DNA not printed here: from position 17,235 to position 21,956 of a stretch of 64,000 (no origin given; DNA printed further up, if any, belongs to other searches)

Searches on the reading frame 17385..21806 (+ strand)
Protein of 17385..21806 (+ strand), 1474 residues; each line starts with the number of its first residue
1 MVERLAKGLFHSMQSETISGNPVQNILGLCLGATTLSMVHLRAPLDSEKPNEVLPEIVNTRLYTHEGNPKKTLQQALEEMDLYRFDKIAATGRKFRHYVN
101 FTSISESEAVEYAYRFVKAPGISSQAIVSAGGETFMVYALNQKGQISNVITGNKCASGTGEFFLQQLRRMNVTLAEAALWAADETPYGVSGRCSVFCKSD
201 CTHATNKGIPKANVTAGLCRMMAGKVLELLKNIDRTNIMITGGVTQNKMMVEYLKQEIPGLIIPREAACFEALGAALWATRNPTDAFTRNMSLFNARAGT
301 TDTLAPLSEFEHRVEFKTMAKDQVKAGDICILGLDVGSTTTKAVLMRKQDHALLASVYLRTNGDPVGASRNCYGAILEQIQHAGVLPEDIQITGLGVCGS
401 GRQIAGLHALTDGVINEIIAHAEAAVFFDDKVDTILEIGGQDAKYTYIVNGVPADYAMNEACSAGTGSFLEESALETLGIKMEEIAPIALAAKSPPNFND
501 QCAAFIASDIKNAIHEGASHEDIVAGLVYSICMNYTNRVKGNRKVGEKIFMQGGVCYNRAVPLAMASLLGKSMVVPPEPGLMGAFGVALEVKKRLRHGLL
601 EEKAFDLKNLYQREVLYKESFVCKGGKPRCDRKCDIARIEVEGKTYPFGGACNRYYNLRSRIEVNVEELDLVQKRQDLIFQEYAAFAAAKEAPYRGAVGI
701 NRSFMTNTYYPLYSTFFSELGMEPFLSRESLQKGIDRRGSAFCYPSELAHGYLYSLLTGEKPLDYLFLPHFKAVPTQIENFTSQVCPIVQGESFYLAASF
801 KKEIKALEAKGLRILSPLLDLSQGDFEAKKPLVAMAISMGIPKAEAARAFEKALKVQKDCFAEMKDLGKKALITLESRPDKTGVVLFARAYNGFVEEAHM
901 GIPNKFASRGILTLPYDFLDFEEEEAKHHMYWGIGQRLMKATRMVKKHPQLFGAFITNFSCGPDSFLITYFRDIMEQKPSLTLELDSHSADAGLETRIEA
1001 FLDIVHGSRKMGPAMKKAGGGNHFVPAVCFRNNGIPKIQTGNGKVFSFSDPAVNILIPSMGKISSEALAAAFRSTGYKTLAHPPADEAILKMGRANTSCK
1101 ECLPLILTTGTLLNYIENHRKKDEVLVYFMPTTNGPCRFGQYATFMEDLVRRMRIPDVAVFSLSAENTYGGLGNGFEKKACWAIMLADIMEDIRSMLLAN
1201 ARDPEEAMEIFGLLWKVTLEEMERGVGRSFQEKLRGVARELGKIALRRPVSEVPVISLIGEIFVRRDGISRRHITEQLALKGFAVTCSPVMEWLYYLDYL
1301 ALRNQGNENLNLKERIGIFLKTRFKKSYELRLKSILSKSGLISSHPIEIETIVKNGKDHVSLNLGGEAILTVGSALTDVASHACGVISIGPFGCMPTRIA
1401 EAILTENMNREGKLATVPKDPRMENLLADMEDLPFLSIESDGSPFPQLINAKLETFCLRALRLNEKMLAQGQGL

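Call 23: search_protein_families(library=pfam, proteins=[window:17385-21806:+], max_evalue=0.001)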
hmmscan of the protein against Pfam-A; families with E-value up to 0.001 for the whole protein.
window:17385-21806:+ (1474 aa): 4 families
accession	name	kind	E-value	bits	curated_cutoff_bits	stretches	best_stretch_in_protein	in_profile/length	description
PF01869.26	BcrAD_BadFG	-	3.3e-62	210.9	31.5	2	332-589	1-269/271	BadF/BadG/BcrA/BcrD ATPase family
PF09989.15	DUF2229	-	1.6e-44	152.5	29.4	1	698-918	2-217/218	CoA enzyme activase uncharacterised domain (DUF2229)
PF02782.22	FGGY_C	-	4e-05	23.9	27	0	496-589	101-192/198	FGGY family of carbohydrate kinases, C-terminal domain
PF22521.2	HypF_C_2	-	0.00044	20.5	27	0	203-257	162-216/241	Carbamoyltransferase, Kae1-like Domain, second subdomain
